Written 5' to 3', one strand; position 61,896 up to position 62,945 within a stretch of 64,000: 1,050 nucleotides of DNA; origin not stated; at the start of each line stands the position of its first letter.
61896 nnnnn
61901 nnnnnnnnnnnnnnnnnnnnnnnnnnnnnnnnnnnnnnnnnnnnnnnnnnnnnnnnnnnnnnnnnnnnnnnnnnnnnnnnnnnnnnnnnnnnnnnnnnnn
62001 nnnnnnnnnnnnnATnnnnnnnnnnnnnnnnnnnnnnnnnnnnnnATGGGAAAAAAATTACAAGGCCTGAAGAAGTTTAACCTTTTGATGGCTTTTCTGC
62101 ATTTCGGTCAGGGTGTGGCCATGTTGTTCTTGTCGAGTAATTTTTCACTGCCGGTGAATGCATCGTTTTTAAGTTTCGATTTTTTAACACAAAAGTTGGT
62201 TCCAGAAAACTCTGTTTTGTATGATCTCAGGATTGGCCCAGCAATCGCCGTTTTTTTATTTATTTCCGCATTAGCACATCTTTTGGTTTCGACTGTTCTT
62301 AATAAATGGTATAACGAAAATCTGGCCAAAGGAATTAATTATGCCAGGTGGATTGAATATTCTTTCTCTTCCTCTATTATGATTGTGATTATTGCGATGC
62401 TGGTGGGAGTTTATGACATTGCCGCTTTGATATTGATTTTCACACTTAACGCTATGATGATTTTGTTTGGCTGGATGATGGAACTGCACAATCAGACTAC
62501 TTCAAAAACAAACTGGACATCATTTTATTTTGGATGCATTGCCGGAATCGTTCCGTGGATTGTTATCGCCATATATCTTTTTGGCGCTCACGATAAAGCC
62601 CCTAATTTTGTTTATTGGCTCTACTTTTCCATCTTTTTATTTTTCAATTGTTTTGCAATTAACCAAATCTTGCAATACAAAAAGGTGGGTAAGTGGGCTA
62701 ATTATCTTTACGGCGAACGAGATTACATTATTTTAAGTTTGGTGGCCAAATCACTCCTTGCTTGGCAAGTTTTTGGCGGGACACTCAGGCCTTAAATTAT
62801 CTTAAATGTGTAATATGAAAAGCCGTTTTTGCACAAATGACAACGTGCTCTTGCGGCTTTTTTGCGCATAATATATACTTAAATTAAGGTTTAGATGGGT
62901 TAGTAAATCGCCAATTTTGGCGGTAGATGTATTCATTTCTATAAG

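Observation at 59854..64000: Heliorhodopsin gene translationally coupled to a GT4-fusion glycosyltransferase and followed by a large surface protein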

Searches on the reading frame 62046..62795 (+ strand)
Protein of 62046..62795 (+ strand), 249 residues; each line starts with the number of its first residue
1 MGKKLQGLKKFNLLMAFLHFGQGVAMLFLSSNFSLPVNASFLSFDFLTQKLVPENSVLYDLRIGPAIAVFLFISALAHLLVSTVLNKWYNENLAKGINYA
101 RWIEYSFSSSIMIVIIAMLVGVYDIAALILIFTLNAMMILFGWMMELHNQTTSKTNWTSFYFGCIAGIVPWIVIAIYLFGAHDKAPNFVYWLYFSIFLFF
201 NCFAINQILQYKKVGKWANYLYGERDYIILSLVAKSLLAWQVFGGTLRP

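Call 4: search_protein_families(library=pfam, proteins=[window:62046-62795:+], max_evalue=0.01)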
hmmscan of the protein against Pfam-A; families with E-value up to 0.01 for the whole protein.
window:62046-62795:+ (249 aa): 1 family
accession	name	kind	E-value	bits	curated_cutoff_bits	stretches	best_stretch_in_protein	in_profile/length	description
PF18761.7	Heliorhodopsin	-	1.9e-103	345.5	26.7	1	8-247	1-242/242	Heliorhodopsin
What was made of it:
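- Checked: ORF 62046-62795 (+), 249 aa: Pfam Heliorhodopsin PF18761, 1.9e-103, covering the whole profile (call 4).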

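Call 8: find_encoding_contigs(protein=window:62046-62795:+, flank=10000, max_places=6)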
Protein window:62046-62795:+ (249 aa): 10 contigs read that carry it; 6 places shown.
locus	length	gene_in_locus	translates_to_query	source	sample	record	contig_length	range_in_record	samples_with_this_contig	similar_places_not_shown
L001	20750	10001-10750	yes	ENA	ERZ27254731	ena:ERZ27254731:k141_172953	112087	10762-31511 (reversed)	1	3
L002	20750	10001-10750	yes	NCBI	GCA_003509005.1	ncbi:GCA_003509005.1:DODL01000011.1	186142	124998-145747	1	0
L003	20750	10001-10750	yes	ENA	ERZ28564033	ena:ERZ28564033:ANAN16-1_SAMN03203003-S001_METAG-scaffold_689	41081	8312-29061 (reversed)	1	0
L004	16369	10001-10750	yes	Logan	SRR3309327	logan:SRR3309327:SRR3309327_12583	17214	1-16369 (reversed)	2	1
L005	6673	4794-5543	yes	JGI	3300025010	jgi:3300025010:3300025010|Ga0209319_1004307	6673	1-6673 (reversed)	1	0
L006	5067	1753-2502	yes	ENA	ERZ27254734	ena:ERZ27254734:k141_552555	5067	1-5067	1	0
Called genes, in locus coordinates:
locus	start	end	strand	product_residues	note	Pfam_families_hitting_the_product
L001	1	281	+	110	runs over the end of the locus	-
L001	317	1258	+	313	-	PF11999:Ice_binding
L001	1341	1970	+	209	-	PF04203:Sortase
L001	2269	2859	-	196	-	-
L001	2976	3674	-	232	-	PF04343:DUF488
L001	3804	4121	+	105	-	-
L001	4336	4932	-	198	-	PF04203:Sortase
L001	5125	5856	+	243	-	-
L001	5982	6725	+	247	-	PF00188:CAP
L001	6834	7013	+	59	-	-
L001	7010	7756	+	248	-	-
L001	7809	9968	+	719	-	PF13439:Glyco_transf_4 (weak), PF00534:Glycos_transf_1, PF13692:Glyco_trans_1_4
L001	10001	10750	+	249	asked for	PF18761:Heliorhodopsin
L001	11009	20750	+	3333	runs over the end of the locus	PF24489:Ig_J_second (faint), PF25788:Ig_Rha78A_N (faint), PF25059:FN3_DSCAM-DSCAML_C (faint), PF23376:Fn3_VIN3 (faint), PF00041:fn3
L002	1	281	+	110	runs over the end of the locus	-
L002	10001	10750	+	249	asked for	PF18761:Heliorhodopsin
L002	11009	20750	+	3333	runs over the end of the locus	PF24489:Ig_J_second (faint), PF25788:Ig_Rha78A_N (faint), PF25059:FN3_DSCAM-DSCAML_C (faint), PF23376:Fn3_VIN3 (faint), PF00041:fn3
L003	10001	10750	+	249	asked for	PF18761:Heliorhodopsin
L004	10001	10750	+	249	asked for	PF18761:Heliorhodopsin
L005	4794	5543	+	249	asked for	PF18761:Heliorhodopsin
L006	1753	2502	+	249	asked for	PF18761:Heliorhodopsin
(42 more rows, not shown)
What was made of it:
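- Checked: The downstream ORF (63055 onward) is the start of a fibronectin type III (fn3) repeat protein of more than 3333 aa (call 8).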

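Call 9: find_homologous_proteins(query=window:62046-62795:+)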
Query window:62046-62795:+ (249 aa): 7809 proteins with E <= 0.001 among 8000 candidates; the best 120 are listed.
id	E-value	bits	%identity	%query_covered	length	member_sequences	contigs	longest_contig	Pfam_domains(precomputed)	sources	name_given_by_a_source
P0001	7.6e-159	545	100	100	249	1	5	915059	PF18761.8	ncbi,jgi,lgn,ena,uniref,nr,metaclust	ncbi:TPA: hypothetical protein DD449_04805 [Candidatus Berkelbacteria bacterium]|uniref:Heliorhodops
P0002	8.8e-159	545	100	100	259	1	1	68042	PF18761.8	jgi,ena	-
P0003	8.9e-139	479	85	100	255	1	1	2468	PF18761.8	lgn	-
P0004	1.5e-133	462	83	99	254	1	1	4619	PF18761.8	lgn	-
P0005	1.6e-132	459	84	100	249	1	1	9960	PF18761.8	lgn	-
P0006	2.0e-129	449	80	99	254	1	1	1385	PF18761.8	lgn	-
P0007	1.9e-128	445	80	99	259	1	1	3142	PF18761.8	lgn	-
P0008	7.4e-127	440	79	100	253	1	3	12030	PF18761.8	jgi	jgi:hypothetical protein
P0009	9.5e-127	440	80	100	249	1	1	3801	PF18761.8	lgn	-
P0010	2.4e-126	438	81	100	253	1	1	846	PF18761.8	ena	-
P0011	2.8e-126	438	79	100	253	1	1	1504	PF18761.8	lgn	-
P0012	5.1e-126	437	78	100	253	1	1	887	PF18761.8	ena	-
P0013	6.1e-125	434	80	99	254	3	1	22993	PF18761.8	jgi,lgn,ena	-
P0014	6.8e-125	434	77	99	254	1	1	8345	PF18761.8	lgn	-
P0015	1.6e-124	433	77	100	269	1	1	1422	PF18761.8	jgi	jgi:hypothetical protein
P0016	2.3e-124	432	78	99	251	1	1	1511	PF18761.8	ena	-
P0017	2.8e-124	432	79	100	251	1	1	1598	PF18761.8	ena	-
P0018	1.2e-123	430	79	100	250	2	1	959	PF18761.8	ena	-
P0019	1.6e-123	429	78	100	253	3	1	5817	PF18761.8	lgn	-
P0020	2.1e-123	429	79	99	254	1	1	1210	PF18761.8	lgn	-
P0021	2.3e-123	429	78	100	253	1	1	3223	PF18761.8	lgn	-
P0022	2.6e-123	428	77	100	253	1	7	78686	PF18761.8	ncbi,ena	-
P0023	3.6e-123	428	78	99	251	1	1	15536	PF18761.8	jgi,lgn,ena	-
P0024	7.5e-123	427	77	100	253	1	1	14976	PF18761.8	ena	-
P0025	8.4e-123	427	77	100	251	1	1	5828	PF18761.8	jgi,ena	-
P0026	4.4e-122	424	77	100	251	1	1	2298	PF18761.8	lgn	-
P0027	5.0e-122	424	77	100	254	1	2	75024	PF18761.8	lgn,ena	-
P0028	1.2e-121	423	76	98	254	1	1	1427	PF18761.8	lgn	-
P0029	1.5e-121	423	76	99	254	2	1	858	PF18761.8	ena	-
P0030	3.1e-121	422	76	100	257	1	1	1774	PF18761.8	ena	-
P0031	3.9e-121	421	76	100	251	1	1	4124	PF18761.8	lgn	-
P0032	4.0e-121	421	75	99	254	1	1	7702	PF18761.8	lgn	-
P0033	6.1e-121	421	76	100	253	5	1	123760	PF18761.8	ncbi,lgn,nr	ncbi:MAG: heliorhodopsin HeR [Candidatus Berkelbacteria bacterium]|nr:heliorhodopsin HeR [Candidatus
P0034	8.8e-121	420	75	100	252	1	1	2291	PF18761.8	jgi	jgi:hypothetical protein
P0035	1.2e-120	420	74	100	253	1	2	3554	PF18761.8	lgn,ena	-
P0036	1.4e-120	420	77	99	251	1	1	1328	PF18761.8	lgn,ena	-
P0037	2.2e-120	419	75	100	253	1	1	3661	PF18761.8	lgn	-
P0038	2.7e-120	419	78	99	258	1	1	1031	PF18761.8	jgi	-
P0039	2.9e-120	419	77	100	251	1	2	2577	PF18761.8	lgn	-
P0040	5.5e-120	418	77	100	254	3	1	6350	PF18761.8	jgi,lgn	jgi:hypothetical protein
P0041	5.6e-120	418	76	100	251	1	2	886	PF18761.8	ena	-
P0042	6.4e-120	417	75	100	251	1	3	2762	PF18761.8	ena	-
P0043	9.5e-120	417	76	100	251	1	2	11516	PF18761.8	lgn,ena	-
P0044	1.0e-119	417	76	100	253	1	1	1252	PF18761.8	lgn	-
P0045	1.1e-119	417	76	100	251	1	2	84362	PF18761.8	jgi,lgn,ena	jgi:hypothetical protein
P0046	1.2e-119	417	76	100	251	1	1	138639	PF18761.8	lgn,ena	-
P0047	1.3e-119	416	74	100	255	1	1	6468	PF18761.8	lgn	-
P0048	1.3e-119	416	76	100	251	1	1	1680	PF18761.8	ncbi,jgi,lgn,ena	ncbi:MAG: heliorhodopsin HeR [bacterium]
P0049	1.4e-119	416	76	99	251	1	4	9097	PF18761.8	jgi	-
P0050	1.5e-119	416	74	100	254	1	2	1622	PF18761.8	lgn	-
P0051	2.3e-119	416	74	100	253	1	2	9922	PF18761.8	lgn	-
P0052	2.6e-119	415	73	100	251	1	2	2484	PF18761.8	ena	-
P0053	8.4e-119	414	77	100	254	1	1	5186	PF18761.8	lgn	-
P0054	8.8e-119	414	75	100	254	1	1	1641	PF18761.8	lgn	-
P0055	9.9e-119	414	76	100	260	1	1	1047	PF18761.8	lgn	-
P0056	9.9e-119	414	75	99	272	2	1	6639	PF18761.8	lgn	-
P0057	1.4e-118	413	74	99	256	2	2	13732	PF18761.8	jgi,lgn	-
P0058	1.6e-118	413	75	100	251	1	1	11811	PF18761.8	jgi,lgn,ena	-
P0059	2.0e-118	413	75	100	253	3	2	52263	PF18761.8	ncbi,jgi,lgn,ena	ncbi:MAG: heliorhodopsin HeR [Candidatus Berkelbacteria bacterium]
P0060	2.0e-118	413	75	100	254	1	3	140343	PF18761.8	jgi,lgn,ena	-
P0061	2.1e-118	412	79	94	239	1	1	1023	PF18761.8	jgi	jgi:hypothetical protein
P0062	2.1e-118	412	73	99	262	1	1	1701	PF18761.8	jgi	jgi:hypothetical protein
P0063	3.1e-118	412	74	100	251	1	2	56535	PF18761.8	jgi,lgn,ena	-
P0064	3.6e-118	412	75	99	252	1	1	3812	PF18761.8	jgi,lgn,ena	-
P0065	3.7e-118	412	75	100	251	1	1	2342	PF18761.8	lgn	-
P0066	4.7e-118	411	75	99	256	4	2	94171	PF18761.8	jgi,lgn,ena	-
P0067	5.2e-118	411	73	100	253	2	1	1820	PF18761.8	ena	-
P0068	1.0e-117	410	74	100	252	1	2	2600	PF18761.8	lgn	-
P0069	1.3e-117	410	74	100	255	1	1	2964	PF18761.8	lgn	-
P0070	1.4e-117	410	74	99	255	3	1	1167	PF18761.8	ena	-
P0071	1.5e-117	410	75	100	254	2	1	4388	PF18761.8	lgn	-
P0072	1.6e-117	410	74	100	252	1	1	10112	PF18761.8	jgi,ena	-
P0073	2.2e-117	409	75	99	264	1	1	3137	PF18761.8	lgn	-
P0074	2.3e-117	409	74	99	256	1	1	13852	PF18761.8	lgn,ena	-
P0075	2.3e-117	409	75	100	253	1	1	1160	PF18761.8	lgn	-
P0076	3.4e-117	408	74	99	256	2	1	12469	PF18761.8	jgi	-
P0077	4.8e-117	408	72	100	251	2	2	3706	PF18761.8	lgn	-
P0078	5.0e-117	408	73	100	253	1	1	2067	PF18761.8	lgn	-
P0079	5.1e-117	408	73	99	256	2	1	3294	PF18761.8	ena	-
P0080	5.2e-117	408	75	99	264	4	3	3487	PF18761.8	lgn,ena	-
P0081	6.0e-117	408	74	100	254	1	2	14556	PF18761.8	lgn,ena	-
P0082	8.8e-117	407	74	99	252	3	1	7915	PF18761.8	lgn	-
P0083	1.1e-116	407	74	100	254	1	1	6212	PF18761.8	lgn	-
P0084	1.3e-116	407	75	100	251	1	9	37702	PF18761.8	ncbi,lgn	-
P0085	1.4e-116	406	73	99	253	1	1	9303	PF18761.8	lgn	-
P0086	1.4e-116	406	72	100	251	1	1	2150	PF18761.8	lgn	-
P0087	1.6e-116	406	73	100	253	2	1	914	PF18761.8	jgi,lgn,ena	-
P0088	1.6e-116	406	72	99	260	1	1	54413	PF18761.8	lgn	-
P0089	1.8e-116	406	71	100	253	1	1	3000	PF18761.8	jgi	jgi:hypothetical protein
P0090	2.0e-116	406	74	100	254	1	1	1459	PF18761.8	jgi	jgi:hypothetical protein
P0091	3.9e-116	405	74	99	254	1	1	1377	PF18761.8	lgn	-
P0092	5.2e-116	405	75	99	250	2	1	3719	PF18761.8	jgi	-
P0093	5.8e-116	404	72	100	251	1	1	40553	PF18761.8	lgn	-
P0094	6.6e-116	404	77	94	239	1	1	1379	PF18761.8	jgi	jgi:hypothetical protein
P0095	7.2e-116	404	75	100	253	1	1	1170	PF18761.8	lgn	-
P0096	7.2e-116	404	72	99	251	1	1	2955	PF18761.8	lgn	-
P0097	7.4e-116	404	74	100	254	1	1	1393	PF18761.8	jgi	jgi:hypothetical protein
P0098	8.6e-116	404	73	99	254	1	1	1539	PF18761.8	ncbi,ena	-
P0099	8.7e-116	404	73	100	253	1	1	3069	PF18761.8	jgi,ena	-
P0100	8.7e-116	404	73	99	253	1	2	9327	PF18761.8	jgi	jgi:hypothetical protein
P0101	9.8e-116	404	73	100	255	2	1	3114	PF18761.8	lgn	-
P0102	1.2e-115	403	72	100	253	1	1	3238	PF18761.8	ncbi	-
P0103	1.7e-115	403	73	100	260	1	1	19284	PF18761.8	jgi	jgi:hypothetical protein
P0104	1.9e-115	403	73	100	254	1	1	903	PF18761.8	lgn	-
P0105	2.3e-115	402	72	100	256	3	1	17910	PF18761.8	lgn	-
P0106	2.3e-115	402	73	99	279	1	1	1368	PF18761.8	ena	-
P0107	3.3e-115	402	72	100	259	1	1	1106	PF18761.8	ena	-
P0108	3.8e-115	402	72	99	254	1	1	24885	PF18761.8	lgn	-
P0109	4.9e-115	401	75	100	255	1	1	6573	PF18761.8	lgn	-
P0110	5.5e-115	401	71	100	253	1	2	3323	PF18761.8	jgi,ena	-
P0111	5.6e-115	401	73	99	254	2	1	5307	PF18761.8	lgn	-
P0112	6.1e-115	401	73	100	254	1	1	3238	PF18761.8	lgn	-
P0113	1.6e-114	400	73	100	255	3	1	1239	PF18761.8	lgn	-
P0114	2.4e-114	399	73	99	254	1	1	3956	PF18761.8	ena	-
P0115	2.9e-114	399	73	100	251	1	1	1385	PF18761.8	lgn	-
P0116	3.0e-114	399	72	99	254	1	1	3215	PF18761.8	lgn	-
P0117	3.2e-114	399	72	99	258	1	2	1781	PF18761.8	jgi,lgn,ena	-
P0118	5.1e-114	398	73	99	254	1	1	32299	PF18761.8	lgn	-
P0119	5.3e-114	398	74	100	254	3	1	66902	PF18761.8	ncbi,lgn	-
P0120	7.4e-114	398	71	100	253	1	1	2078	PF18761.8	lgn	-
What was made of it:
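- Closest known: Heliorhodopsins and type-1 rhodopsins of CPR bacteria. Different: Public records already name Berkelbacteria proteins 'heliorhodopsin HeR' (call 9).
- The identical protein is in GCA_003509005.1 (Candidatus Berkelbacteria), and UniRef names it as a heliorhodopsin (calls 8, 9).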

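Call 13: find_related_loci(query=A1, collection=genome_contigs, flank=10000)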
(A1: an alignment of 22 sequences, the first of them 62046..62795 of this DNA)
Query A1 (249 aa) in genome_contigs; peptide patterns used: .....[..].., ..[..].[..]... (x = any residue, [..] = any of these).
600 stretches matched a pattern (row limit reached: there are more); 564 encode a relative of the query (tblastn E <= 1e-3); the best 80 are kept; 80 distinct loci.
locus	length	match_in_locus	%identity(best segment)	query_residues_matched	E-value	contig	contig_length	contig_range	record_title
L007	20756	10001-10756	77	1-249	5e-130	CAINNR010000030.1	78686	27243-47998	uncultured Candidatus Berkelbacteria bacterium isolate AlinenLipids_bin-4476 genome assembly, contig: bin-4476:30/39, wh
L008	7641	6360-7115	74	1-249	2e-124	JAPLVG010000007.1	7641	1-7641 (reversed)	MAG: Candidatus Berkelbacteria bacterium isolate LacPavin_0419_WC70L_MAG_40_9 LacPavin_0419_WC70L_scaffold_674711, whole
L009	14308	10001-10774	69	3-249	3e-118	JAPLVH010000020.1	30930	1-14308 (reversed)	MAG: Candidatus Berkelbacteria bacterium isolate LacPavin_0419_WC90_MAG_42_9 LacPavin_0419_WC90_scaffold_147339, whole g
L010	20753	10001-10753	75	1-249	3e-117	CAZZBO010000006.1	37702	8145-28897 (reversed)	MAG TPA_asm: uncultured Candidatus Saccharibacteria bacterium isolate binchicken_co27_251 genome assembly, contig: NODE_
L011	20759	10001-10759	70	8-249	5e-117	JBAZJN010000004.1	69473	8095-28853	MAG: Patescibacteria group bacterium isolate SO_2017_LW4_120 scaffold_1082_c1_LW137-91_2017, whole genome shotgun sequen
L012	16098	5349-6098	69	3-249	4e-116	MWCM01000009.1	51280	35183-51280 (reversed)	MAG: bacterium ADurb.Bin212 isolate ADurb.Bin212 BWY19_contig000009, whole genome shotgun sequence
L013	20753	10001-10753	69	4-249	5e-116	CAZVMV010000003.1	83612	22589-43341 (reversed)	MAG TPA_asm: uncultured Gammaproteobacteria bacterium isolate SRP173033_co2_263 genome assembly, contig: NODE_85_length_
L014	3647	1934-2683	68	3-249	6e-115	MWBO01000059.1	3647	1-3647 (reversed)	MAG: candidate division WS2 bacterium ADurb.Bin280 BWY43_contig000059, whole genome shotgun sequence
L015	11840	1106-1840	69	8-249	2e-109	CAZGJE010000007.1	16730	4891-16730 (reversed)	MAG TPA_asm: uncultured Candidatus Saccharibacteria bacterium isolate SRP272421_co2_166 genome assembly, contig: NODE_10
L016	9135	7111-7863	65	3-249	2e-107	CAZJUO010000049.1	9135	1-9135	MAG TPA_asm: uncultured Gammaproteobacteria bacterium isolate SRP141376_co4_277 genome assembly, contig: NODE_12419_leng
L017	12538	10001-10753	65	3-249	1e-107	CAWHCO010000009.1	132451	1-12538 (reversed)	MAG: uncultured bacterium isolate MFD02923.bin.2.53 genome assembly, contig: contig_47390, whole genome shotgun sequence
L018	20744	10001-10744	66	7-249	1e-106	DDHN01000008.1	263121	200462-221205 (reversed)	MAG TPA_asm: Patescibacteria group bacterium UBA1875 UBA1875_contig_133, whole genome shotgun sequence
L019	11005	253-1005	65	3-249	7e-107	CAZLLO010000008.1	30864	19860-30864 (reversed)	MAG TPA_asm: uncultured Candidatus Saccharibacteria bacterium isolate SRP192927_co3_300 genome assembly, contig: NODE_28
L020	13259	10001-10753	67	3-249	3e-106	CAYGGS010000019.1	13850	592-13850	MAG TPA_asm: uncultured Gammaproteobacteria bacterium isolate ERP113451_co2_34 genome assembly, contig: NODE_3121_length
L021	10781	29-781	65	3-249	7e-106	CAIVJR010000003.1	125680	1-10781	uncultured bacterium isolate Loclat_bin-19700 genome assembly, contig: bin-19700:03/10, whole genome shotgun sequence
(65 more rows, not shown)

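Call 14: search_solved_structures(query=window:62046-62795:+, show_alignments=2)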
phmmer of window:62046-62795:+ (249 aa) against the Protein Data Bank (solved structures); distinct sequences matched with E-value up to 0.001: 6.
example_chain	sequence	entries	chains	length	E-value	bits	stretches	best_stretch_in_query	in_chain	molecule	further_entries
6is6_A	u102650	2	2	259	3.2e-82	279.1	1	9-249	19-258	heliorhodopsin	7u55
7clj_A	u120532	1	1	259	7.8e-82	277.8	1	9-249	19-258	heliorhodopsin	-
9ljj_A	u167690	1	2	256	6.7e-64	219.1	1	3-249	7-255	Heliorhodopsin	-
6su3_X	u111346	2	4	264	7.5e-64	218.9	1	3-249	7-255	48C12 heliorhodopsin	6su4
6uh3_A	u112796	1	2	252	2.8e-63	217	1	3-247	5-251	Heliorhodopsin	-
9vfc_A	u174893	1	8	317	3.9e-41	144.5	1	60-249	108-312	heliorhodopsin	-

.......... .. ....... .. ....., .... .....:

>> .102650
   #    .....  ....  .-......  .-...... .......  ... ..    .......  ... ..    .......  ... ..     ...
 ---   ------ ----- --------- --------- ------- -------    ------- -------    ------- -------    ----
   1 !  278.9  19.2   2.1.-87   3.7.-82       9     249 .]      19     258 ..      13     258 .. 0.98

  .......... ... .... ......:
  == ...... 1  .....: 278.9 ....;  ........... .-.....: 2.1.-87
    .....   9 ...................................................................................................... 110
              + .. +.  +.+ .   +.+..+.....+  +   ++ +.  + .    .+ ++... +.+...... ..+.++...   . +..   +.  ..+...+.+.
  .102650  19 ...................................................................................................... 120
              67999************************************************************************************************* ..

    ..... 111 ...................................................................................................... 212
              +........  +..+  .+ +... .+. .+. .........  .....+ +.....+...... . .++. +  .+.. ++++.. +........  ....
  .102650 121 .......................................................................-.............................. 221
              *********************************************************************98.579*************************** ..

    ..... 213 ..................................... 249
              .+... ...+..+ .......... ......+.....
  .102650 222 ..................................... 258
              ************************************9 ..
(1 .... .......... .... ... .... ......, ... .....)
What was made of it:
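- On Heliorhodopsin (Pfam PF18761 / NCBIfam NF038020): It is the very column where the E108D mutant 7CLJ differs from 6IS6 (call 14).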

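Call 24: search_protein_families(library=ncbifam, proteins=[window:62046-62795:+], max_evalue=0.01)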
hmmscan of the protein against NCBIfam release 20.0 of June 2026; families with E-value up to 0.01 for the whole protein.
window:62046-62795:+ (249 aa): 1 family
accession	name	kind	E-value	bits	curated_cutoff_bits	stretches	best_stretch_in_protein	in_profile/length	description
NF038020.1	HeR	equivalog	2e-105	351.7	100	1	8-247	1-244/244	heliorhodopsin HeR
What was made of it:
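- On Heliorhodopsin (Pfam PF18761 / NCBIfam NF038020): NCBIfam equivalog 351.7 bits (cut-off 100) (call 24).
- Checked: NCBIfam equivalog NF038020 scores 351.7 bits against a cut-off of 100 (call 24).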
